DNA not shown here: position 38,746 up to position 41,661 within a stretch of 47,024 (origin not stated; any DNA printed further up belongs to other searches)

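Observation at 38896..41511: Single-chain Mre11/Rad50-like design: PHP phosphoesterase fused to an SMC/Rad50-type ATPase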

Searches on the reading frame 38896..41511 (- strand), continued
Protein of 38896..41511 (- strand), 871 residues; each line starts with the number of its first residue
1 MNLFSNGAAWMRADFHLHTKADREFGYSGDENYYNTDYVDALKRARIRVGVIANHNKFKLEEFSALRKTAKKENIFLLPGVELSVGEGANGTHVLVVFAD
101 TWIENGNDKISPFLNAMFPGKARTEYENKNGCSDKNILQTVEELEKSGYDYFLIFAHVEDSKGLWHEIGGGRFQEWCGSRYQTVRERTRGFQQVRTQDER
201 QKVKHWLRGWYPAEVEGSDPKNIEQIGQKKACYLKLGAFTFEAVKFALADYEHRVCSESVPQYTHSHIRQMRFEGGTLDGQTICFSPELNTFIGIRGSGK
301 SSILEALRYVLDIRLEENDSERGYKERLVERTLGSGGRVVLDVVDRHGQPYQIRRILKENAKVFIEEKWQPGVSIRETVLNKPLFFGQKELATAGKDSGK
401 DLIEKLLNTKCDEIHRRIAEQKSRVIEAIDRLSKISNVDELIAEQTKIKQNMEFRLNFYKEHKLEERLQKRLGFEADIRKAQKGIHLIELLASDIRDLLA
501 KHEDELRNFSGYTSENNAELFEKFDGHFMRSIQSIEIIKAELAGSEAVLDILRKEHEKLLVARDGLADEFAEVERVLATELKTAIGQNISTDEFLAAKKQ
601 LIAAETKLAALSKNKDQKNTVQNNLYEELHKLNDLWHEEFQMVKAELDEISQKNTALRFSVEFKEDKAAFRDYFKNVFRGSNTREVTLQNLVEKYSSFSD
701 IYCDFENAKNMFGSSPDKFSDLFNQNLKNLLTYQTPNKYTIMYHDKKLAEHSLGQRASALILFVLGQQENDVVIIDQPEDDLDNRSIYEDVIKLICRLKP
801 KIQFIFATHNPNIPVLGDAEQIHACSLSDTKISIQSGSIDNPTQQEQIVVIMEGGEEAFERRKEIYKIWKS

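Call 46: search_dna_similar(query=window:38896-41511:-, collection=plasmids, mode=protein, max_rows=25)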
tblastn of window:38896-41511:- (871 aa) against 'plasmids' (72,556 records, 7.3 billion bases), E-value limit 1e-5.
Records with a match: 995; places in all: 1047; records where one place covers at least 80% of the query: 221.
Best place of each record, by identity: 60-80% 1; <60% 994.
By first word of the organism name: Escherichia 357; Klebsiella 201; Enterobacter 49; Piscirickettsia 34; Salmonella 33; Citrobacter 25; Sinorhizobium 23; Pseudomonas 21; Serratia 21; Raoultella 18; and 64 more.
By predicted mobility (MOB-suite, as given by PLSDB): conjugative 708; non-mobilizable 174; mobilizable 113.
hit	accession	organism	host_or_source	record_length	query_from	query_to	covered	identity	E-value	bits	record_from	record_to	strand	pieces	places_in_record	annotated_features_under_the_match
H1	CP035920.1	Vibrio cidicii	-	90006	2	870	100%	49.7%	0e+0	823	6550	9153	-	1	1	record has no annotation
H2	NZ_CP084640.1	Yersinia ruckeri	Rainbow trout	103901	2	870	100%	48.9%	0e+0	815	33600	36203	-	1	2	TrlF family AAA-like ATPase | RNA-binding domain-containing protein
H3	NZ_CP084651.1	Yersinia ruckeri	Rainbow trout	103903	2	870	100%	48.9%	0e+0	815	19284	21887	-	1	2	TrlF family AAA-like ATPase | RNA-binding domain-containing protein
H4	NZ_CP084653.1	Yersinia ruckeri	Rainbow trout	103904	2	870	100%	48.9%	0e+0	815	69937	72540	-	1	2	TrlF family AAA-like ATPase | RNA-binding domain-containing protein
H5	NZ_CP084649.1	Yersinia ruckeri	Rainbow trout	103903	2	870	100%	48.9%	0e+0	815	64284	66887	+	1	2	TrlF family AAA-like ATPase | RNA-binding domain-containing protein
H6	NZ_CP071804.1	Yersinia ruckeri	strain,sea water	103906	2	870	100%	48.9%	0e+0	815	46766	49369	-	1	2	TrlF family AAA-like ATPase | RNA-binding domain-containing protein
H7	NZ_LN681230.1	Yersinia ruckeri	-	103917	2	870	100%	48.9%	0e+0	815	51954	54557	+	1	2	TrlF family AAA-like ATPase | RNA-binding domain-containing protein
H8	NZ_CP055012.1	Klebsiella quasipneumoniae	Shek Wu Hui WWTPs_72 WWTPs effluent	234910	2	870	100%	48.7%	0e+0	852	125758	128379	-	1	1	TrlF family AAA-like ATPase | RNA-binding domain-containing protein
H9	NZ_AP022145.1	Klebsiella quasipneumoniae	-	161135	2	870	100%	48.7%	0e+0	852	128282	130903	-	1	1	TrlF family AAA-like ATPase | RNA-binding domain-containing protein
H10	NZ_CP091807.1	Klebsiella quasipneumoniae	Homo sapiens,anal swab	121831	2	870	100%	48.7%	0e+0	846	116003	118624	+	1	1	TrlF family AAA-like ATPase | RNA-binding domain-containing protein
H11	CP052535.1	Klebsiella pneumoniae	Homo sapiens,blood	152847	2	870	100%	48.7%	0e+0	846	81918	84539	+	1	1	histidinol-phosphatase | ATP-dependent DNA helicase RecG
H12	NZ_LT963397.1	Pseudomonas cerasi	-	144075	3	870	100%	48.6%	0e+0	824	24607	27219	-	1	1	TrlF family AAA-like ATPase | RNA-binding domain-containing protein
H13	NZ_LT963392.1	Pseudomonas syringae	-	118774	3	870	100%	48.6%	0e+0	824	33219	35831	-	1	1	TrlF family AAA-like ATPase | RNA-binding domain-containing protein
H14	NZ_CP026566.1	Pseudomonas avellanae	Prunus avium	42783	3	870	100%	48.6%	0e+0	824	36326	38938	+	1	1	TrlF family AAA-like ATPase | RNA-binding domain-containing protein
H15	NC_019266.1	Pseudomonas savastanoi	olive knot (Olea europaea)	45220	3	870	100%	48.6%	0e+0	824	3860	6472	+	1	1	TrlF family AAA-like ATPase | RNA-binding domain-containing protein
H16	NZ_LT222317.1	Pseudomonas cerasi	Prunus cerasus (sour cherry),Sour ...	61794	3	870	100%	48.6%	0e+0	824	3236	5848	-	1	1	TrlF family AAA-like ATPase | RNA-binding domain-containing protein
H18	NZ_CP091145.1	Pseudomonas avellanae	hazelnut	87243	3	870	100%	48.6%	0e+0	824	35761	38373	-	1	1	TrlF family AAA-like ATPase | RNA-binding domain-containing protein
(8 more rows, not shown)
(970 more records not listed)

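Call 48: get_annotated_region(hit=H7, flank=6000)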
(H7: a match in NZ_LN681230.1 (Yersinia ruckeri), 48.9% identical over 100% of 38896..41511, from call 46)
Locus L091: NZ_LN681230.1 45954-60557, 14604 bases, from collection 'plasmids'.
description: Yersinia ruckeri strain CSF007-82 plasmid pYR3, complete sequence
organism: Yersinia ruckeri (NCBI taxid 29486)
taxonomy: Bacteria; Pseudomonadota; Gammaproteobacteria; Enterobacterales; Yersiniaceae; Yersinia; Yersinia ruckeri
host: -; source: -; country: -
typing (MOB-suite, as given by PLSDB): mobilizable; relaxase MOBP
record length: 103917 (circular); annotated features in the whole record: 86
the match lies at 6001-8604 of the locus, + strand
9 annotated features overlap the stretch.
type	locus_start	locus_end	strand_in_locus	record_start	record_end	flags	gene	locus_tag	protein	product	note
CDS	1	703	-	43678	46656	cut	-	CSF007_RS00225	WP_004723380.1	Tn3 family transposase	-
CDS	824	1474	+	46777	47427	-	-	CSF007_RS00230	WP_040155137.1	recombinase family protein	-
CDS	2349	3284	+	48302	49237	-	-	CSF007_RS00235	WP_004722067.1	hypothetical protein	-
CDS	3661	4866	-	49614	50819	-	-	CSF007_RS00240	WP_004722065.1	IS91 family transposase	-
CDS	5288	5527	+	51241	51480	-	-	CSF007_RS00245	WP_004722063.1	hypothetical protein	-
CDS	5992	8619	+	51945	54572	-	-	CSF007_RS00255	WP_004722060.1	TrlF family AAA-like ATPase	-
CDS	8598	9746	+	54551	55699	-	-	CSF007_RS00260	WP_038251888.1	RNA-binding domain-containing protein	-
CDS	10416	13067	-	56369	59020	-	-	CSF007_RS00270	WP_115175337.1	AAA family ATPase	-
CDS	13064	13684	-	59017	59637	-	-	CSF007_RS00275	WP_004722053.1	recombinase family protein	GO:0006310 - DNA recombination [Evidence IEA]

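Call 54: search_protein_families(library=phrogs, proteins=[window:38896-41511:-], max_evalue=0.001)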
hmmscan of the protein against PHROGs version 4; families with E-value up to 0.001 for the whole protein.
window:38896-41511:- (871 aa): 0 families

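Call 74: search_dna_similar(query=window:38896-41511:-, collection=plasmids, mode=protein, rows=spread, max_rows=60)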
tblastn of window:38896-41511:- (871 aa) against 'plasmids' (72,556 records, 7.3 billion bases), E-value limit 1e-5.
Records with a match: 995; places in all: 1047; records where one place covers at least 80% of the query: 221.
Best place of each record, by identity: 60-80% 1; <60% 994.
By first word of the organism name: Escherichia 357; Klebsiella 201; Enterobacter 49; Piscirickettsia 34; Salmonella 33; Citrobacter 25; Sinorhizobium 23; Pseudomonas 21; Serratia 21; Raoultella 18; and 64 more.
By predicted mobility (MOB-suite, as given by PLSDB): conjugative 708; non-mobilizable 174; mobilizable 113.
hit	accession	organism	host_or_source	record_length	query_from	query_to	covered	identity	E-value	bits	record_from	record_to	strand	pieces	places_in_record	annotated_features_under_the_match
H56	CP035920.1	Vibrio cidicii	-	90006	2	870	100%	49.7%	0e+0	823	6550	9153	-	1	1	record has no annotation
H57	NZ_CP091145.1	Pseudomonas avellanae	hazelnut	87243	3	870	100%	48.6%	0e+0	824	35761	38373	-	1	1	TrlF family AAA-like ATPase | RNA-binding domain-containing protein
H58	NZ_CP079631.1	Klebsiella pneumoniae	Homo sapiens,Endotracheal aspirate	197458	2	870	100%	48.3%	0e+0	839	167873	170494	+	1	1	TrlF family AAA-like ATPase | RNA-binding domain-containing protein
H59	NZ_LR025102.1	Escherichia coli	-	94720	3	871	100%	44.3%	0e+0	734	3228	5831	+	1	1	TrlF family AAA-like ATPase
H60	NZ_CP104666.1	Escherichia coli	Homo sapiens,urine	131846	3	871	100%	44.3%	0e+0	734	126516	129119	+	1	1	TrlF family AAA-like ATPase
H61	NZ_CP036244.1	Escherichia coli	Homo sapiens,monoisolate,urine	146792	3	871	100%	44.3%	0e+0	734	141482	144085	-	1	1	TrlF family AAA-like ATPase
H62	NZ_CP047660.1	Escherichia coli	feces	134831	3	871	100%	44.3%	0e+0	734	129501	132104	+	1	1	TrlF family AAA-like ATPase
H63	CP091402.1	Escherichia coli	Homo sapiens,human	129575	3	871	100%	44.3%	0e+0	733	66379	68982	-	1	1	histidinol-phosphatase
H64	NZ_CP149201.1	Salmonella enterica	-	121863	3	871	100%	44.2%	0e+0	731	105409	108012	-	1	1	TrlF family AAA-like ATPase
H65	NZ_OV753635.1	Klebsiella quasipneumoniae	-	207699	3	869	100%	44.1%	0e+0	717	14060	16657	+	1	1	TrlF family AAA-like ATPase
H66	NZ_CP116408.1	Escherichia coli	Post-treated (biosolid) sample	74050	3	871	100%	43.8%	0e+0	720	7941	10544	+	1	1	TrlF family AAA-like ATPase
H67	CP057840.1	Escherichia coli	culture,Pooled pig faecal samples ...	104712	3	871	100%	43.6%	0e+0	722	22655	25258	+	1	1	histidinol-phosphatase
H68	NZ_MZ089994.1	Listeria monocytogenes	-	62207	3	871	100%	37.5%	2e-170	555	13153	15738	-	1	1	TrlF family AAA-like ATPase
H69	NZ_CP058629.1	Chitinibacter bivalviorum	Anodonta arcaeformis,Mono-bacterial ...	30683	26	867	97%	24.3%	4e-39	165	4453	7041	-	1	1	TrlF family AAA-like ATPase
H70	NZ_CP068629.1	Vibrio parahaemolyticus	Penaeus vannamei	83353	31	866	64%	28.6%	9e-14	159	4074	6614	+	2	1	TrlF family AAA-like ATPase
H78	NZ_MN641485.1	Escherichia coli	-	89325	10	864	60%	25.0%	3e-10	134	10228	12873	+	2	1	anti-phage protein Ppl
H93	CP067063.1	Enterobacter hormaechei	Genomic DNA,environmental surface of zoo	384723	7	864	50%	26.8%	7e-12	138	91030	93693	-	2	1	hypothetical protein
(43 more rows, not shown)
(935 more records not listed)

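Call 75: get_annotated_region(hit=H78, flank=2500)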
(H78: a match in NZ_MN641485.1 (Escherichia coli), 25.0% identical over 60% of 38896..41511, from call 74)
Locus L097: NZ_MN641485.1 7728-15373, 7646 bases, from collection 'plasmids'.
description: Escherichia coli strain SDCRK18-7 plasmid pNDM-SDCRK18-7, complete sequence
organism: Escherichia coli (NCBI taxid 562)
taxonomy: Bacteria; Pseudomonadota; Gammaproteobacteria; Enterobacterales; Enterobacteriaceae; Escherichia; Escherichia coli
host: -; source: -; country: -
typing (MOB-suite, as given by PLSDB): conjugative; replicon IncFIA,IncFIC; relaxase MOBF; mating-pair formation MPF_F
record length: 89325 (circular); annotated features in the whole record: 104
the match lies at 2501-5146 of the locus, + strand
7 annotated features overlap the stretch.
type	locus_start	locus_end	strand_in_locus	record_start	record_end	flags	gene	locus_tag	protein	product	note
CDS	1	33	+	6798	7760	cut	parM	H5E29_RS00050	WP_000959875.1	plasmid segregation protein ParM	-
CDS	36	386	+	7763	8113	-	-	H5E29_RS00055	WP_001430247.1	plasmid partitioning/stability family protein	-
CDS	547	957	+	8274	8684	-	-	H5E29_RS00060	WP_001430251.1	hypothetical protein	-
CDS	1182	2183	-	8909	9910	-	-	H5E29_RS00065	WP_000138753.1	DUF4238 domain-containing protein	-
CDS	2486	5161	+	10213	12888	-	-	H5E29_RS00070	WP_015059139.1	anti-phage protein Ppl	-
CDS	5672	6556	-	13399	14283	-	-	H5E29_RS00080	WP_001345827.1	hypothetical protein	-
CDS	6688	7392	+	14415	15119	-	-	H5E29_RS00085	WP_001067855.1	IS6-like element IS26 family transposase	-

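Call 76: get_annotated_region(hit=H59, flank=3200)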
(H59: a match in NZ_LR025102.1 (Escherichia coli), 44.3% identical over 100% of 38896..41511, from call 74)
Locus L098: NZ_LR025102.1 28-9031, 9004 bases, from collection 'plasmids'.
description: Escherichia coli isolate EC-1639 plasmid 2, complete sequence
organism: Escherichia coli (NCBI taxid 562)
taxonomy: Bacteria; Pseudomonadota; Gammaproteobacteria; Enterobacterales; Enterobacteriaceae; Escherichia; Escherichia coli
host: -; source: -; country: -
typing (MOB-suite, as given by PLSDB): conjugative; replicon IncFIB,IncFII,IncQ1; relaxase MOBF,MOBF; mating-pair formation MPF_T
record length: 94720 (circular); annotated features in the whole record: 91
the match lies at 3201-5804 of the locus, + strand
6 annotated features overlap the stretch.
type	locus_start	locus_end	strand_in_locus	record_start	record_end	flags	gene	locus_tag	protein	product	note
CDS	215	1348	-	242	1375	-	-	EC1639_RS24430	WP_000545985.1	DUF3800 domain-containing protein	-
CDS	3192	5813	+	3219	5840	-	-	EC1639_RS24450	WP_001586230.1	TrlF family AAA-like ATPase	-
CDS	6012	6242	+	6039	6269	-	vapB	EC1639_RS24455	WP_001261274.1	type II toxin-antitoxin system VapB family antitoxin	-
CDS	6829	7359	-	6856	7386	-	-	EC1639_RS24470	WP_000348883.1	GNAT family N-acetyltransferase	-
CDS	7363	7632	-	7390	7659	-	-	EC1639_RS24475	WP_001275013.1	DUF1778 domain-containing protein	-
CDS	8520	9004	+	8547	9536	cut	-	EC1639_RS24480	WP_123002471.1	RepB family plasmid replication initiator protein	GO:0006270 - DNA replication initiation [Evidence IEA]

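Call 79: search_protein_families(library=ncbifam, proteins=[L097:2486-5161:+, L098:3192-5813:+, L059:5001-7589:+, L091:5992-8619:+], max_evalue=1e-20)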
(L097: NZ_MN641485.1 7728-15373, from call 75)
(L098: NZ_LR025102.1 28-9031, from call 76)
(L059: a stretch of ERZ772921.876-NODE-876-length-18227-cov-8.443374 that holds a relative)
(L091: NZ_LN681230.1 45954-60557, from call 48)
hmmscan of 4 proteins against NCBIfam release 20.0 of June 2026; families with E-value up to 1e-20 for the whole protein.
L097:2486-5161:+ (891 aa): 3 families
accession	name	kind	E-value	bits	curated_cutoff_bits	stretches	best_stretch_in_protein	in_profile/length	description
NF042955.1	Ppl_antiphage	equivalog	0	1330.4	1000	1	3-889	1-882/882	anti-phage protein Ppl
NF045780.1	TrlF_fam_ATP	equivalog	1.9e-142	477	350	1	3-889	2-943/944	TrlF family AAA-like ATPase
NF045781.1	Spaf1101_AAA_ATP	equivalog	1.2e-58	199.2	475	2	36-310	102-370/836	Spaf_1101 family AAA-like ATPase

L098:3192-5813:+ (873 aa): 3 families
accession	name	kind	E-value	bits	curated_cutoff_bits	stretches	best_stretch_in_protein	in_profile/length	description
NF045780.1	TrlF_fam_ATP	equivalog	1.1e-161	540.7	350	1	7-867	1-944/944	TrlF family AAA-like ATPase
NF045781.1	Spaf1101_AAA_ATP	equivalog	2.2e-49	168.7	475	1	746-867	707-833/836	Spaf_1101 family AAA-like ATPase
NF042955.1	Ppl_antiphage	equivalog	4.6e-47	160.5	1000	1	724-862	735-878/882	anti-phage protein Ppl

L059:5001-7589:+ (862 aa): 3 families
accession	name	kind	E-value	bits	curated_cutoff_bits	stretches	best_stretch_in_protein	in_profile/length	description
NF045780.1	TrlF_fam_ATP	equivalog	1.9e-168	563.1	350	1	4-853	1-943/944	TrlF family AAA-like ATPase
NF042955.1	Ppl_antiphage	equivalog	3.1e-50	171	1000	2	5-634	1-636/882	anti-phage protein Ppl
NF045781.1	Spaf1101_AAA_ATP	equivalog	5.6e-42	144.1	475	1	429-855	416-834/836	Spaf_1101 family AAA-like ATPase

L091:5992-8619:+ (875 aa): 3 families
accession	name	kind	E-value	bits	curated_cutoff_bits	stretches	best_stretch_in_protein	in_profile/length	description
NF045780.1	TrlF_fam_ATP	equivalog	3.1e-174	582.2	350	1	9-867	2-943/944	TrlF family AAA-like ATPase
NF045781.1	Spaf1101_AAA_ATP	equivalog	3.6e-52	177.9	475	1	427-869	399-834/836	Spaf_1101 family AAA-like ATPase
NF042955.1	Ppl_antiphage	equivalog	4.2e-47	160.7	1000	1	691-863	699-878/882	anti-phage protein Ppl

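Call 92: search_dna_similar(query=window:38896-41511:-, collection=phages, mode=protein, max_rows=12)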
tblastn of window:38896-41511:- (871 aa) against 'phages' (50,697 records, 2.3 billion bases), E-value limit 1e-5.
Records with a match: 7; places in all: 7; records where one place covers at least 80% of the query: 2.
Best place of each record, by identity: <60% 7.
By first word of the organism name: Listeria 2; Yersinia 2; Vibrio 1; Streptococcus 1; Microcystis 1.
By host as written in the record: Listeria monocytogenes 2; Yersinia enterocolitica 2; Vibrio cyclitrophicus 10N.286.54.E11 1; Streptococcus suis ZKB4 1; Microcystis wesenbergii 1.
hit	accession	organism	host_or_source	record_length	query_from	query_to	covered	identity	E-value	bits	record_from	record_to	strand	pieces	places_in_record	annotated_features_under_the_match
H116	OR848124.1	Listeria phage LM 4-14-1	Listeria monocytogenes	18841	3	871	100%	37.5%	5e-171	555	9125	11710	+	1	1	record has no annotation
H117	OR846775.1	Listeria phage LM 4-11-1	Listeria monocytogenes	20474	3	871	100%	37.5%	5e-171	555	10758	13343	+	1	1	record has no annotation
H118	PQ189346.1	Vibrio phage 10N.286.54.E11_PE001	Vibrio cyclitrophicus 10N.286.54.E11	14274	2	871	56%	29.8%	2e-21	182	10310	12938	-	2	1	hypothetical protein (x2)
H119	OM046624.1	Yersinia phage vB_YenM_42.18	Yersinia enterocolitica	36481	7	868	51%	29.8%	1e-18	170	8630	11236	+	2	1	chromosome partition protein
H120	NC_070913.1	Yersinia phage vB_YenM_42.18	Yersinia enterocolitica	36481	7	868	51%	29.8%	1e-18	170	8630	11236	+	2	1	chromosome partition protein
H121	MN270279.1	Streptococcus phage phi-SsuZKB4_rum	Streptococcus suis ZKB4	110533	729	867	16%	30.6%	2e-8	65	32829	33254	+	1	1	hypothetical protein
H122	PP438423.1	Microcystis phage Mwe-JY31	Microcystis wesenbergii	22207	747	867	14%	34.5%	5e-11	73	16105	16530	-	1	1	hypothetical protein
